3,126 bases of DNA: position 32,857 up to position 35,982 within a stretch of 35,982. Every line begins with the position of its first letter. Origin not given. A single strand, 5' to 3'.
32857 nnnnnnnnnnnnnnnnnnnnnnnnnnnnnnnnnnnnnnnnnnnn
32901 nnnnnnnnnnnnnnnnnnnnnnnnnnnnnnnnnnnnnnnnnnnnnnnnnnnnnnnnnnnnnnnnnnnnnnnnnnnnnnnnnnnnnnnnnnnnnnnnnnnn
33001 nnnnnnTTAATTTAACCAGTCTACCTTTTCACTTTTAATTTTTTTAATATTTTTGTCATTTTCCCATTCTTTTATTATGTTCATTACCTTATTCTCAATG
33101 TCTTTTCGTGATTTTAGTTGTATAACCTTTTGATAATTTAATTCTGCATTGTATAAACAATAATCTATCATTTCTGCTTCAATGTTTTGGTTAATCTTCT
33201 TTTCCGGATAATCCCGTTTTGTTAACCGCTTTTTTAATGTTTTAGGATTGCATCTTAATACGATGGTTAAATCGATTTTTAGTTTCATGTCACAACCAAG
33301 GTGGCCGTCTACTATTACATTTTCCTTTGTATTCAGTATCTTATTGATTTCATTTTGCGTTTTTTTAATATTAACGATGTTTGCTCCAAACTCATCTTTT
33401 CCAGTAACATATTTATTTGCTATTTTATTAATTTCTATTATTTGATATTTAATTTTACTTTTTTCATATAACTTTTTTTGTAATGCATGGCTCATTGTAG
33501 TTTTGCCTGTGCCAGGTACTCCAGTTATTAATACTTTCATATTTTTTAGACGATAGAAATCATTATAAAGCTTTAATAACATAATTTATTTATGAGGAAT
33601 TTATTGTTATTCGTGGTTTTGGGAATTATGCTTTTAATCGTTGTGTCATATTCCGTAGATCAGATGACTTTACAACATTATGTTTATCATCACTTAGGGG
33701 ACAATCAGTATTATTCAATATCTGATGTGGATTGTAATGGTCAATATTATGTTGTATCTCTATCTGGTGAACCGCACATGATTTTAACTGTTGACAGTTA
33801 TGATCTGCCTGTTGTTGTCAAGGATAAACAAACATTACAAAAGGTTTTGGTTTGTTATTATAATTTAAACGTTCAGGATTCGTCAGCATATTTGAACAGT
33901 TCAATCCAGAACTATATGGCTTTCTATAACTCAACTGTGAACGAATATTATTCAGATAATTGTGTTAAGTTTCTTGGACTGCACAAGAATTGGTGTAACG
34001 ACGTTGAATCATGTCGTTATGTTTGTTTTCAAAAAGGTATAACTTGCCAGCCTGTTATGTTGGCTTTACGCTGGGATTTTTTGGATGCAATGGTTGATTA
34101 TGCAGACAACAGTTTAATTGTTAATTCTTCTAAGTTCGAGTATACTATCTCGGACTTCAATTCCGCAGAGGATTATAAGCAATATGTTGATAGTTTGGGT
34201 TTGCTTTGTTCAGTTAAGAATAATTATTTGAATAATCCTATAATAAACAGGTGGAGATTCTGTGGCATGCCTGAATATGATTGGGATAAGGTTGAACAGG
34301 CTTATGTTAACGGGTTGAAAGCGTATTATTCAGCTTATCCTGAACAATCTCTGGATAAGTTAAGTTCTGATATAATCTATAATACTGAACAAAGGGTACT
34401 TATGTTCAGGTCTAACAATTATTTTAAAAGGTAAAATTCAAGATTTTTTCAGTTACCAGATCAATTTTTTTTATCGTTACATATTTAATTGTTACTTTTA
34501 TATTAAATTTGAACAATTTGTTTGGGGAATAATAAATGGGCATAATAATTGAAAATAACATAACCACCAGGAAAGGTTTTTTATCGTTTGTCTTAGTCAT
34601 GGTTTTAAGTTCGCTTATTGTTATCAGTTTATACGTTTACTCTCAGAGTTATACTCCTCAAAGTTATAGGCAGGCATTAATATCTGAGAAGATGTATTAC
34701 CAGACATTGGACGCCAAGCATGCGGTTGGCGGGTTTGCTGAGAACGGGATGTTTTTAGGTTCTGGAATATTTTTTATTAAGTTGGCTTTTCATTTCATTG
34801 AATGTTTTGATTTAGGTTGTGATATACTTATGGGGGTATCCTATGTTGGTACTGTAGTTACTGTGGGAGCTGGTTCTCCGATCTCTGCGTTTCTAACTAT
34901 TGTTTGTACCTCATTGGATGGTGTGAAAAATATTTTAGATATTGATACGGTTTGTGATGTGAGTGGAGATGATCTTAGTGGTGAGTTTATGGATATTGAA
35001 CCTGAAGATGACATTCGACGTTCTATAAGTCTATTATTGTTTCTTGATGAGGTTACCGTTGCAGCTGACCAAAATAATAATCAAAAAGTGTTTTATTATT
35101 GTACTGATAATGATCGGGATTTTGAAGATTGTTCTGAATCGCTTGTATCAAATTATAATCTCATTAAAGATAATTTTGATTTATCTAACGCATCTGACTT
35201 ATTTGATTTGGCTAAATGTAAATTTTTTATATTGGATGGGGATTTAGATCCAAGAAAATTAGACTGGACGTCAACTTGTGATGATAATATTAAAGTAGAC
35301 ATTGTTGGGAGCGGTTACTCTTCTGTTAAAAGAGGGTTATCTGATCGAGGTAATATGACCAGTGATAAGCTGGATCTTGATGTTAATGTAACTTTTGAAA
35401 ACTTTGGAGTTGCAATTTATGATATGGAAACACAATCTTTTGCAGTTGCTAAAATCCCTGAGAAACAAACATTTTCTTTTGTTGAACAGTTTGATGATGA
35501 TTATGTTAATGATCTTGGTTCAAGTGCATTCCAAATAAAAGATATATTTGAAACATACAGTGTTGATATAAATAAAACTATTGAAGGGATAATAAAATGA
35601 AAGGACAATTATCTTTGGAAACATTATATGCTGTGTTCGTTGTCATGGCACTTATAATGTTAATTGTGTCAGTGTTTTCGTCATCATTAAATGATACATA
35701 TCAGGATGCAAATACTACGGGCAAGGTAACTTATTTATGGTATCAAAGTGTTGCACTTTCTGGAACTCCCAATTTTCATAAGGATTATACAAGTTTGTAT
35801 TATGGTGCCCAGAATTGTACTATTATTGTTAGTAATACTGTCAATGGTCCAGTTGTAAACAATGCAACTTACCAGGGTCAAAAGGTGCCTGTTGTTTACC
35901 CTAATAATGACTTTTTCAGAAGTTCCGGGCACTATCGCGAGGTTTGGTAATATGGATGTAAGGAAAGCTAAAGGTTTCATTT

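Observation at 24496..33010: Three-gene cell-surface module: lipobox protein, 1741-aa Ig-like-repeat giant and 790-aa multi-beta-sandwich anchor protein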

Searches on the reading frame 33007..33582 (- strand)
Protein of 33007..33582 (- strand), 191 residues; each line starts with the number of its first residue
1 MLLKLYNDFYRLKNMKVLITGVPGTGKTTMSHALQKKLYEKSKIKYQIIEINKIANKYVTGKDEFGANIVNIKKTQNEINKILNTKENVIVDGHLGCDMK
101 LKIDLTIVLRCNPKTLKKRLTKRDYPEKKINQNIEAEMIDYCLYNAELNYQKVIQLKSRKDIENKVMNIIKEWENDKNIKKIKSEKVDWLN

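Call 8: search_protein_families(library=pfam, proteins=[window:33007-33582:-], max_evalue=0.01)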
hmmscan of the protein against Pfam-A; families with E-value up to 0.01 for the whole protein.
window:33007-33582:- (191 aa): 20 families
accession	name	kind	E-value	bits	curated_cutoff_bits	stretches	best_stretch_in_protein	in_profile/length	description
PF13238.12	AAA_18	-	5.1e-21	75.9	29.4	1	17-139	1-127/128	AAA domain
PF08433.16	KTI12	-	4.6e-07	30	22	1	17-93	4-78/271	Chromatin associated protein KTI12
PF20720.3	nSTAND3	-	1.7e-06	28.3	27.2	1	13-85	16-94/155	Novel STAND NTPase 3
PF13207.12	AAA_17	-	5.9e-06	27.1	27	1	20-124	1-123/136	AAA domain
PF00004.35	AAA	-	4.7e-05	24.3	21.2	1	17-76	1-56/131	ATPase family associated with various cellular activities (AAA)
PF13604.12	AAA_30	-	0.00044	20.5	27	1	16-92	20-95/191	AAA domain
PF00158.32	Sigma54_activat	-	0.00051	20.2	20.2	1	13-56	21-63/168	Sigma-54 interaction domain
PF13671.12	AAA_33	-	0.00088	20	27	0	17-92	2-76/143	AAA domain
PF01583.26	APS_kinase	-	0.00093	19.7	21.1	1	15-46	3-33/152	Adenylylsulphate kinase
PF13521.12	AAA_28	-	0.0012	19.5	27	1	16-67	1-44/164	AAA domain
PF07728.20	AAA_5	-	0.0031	18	22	0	17-43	2-25/139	AAA domain (dynein-related subfamily)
PF12775.13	AAA_7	-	0.0032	17.5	25.8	1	13-51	32-69/181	P-loop containing dynein motor region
PF13191.12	AAA_16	-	0.0033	18.4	32.6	1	17-41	27-51/167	AAA ATPase domain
PF14532.12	Sigma54_activ_2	-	0.0044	17.7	25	0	14-44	21-51/138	Sigma-54 interaction domain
PF13479.12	AAA_24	-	0.0045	17.3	27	1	13-92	1-71/195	AAA domain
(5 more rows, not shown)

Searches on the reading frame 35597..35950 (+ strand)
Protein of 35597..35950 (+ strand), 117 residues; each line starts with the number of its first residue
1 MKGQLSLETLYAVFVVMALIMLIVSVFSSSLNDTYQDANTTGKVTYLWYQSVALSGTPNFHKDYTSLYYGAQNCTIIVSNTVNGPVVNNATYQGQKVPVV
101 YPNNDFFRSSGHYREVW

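Call 8: search_protein_families(library=pfam, proteins=[window:35597-35950:+], max_evalue=0.01)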
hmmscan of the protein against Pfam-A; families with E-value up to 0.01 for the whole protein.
window:35597-35950:+ (117 aa): 0 families

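Call 23: search_protein_families(library=ncbifam, proteins=[window:35597-35950:+], max_evalue=1)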
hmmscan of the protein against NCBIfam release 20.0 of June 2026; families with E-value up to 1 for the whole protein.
window:35597-35950:+ (117 aa): 4 families
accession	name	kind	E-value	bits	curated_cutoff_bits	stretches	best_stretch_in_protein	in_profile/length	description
NF033603.1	mini-MOMP_1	subfamily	0.007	16.1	75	1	15-48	7-40/63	mini-MOMP protein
NF033218.1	anchor_AmaP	equivalog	0.023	14.5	55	1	10-45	53-88/166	alkaline shock response membrane anchor protein AmaP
NF040757.1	AgaW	equivalog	0.099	12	300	1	12-80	93-162/249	PTS N-acetylgalactosamine transporter subunit IIC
NF041013.1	T4P_ComGE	equivalog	0.2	11.7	49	1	2-34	4-36/83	competence type IV pilus minor pilin ComGE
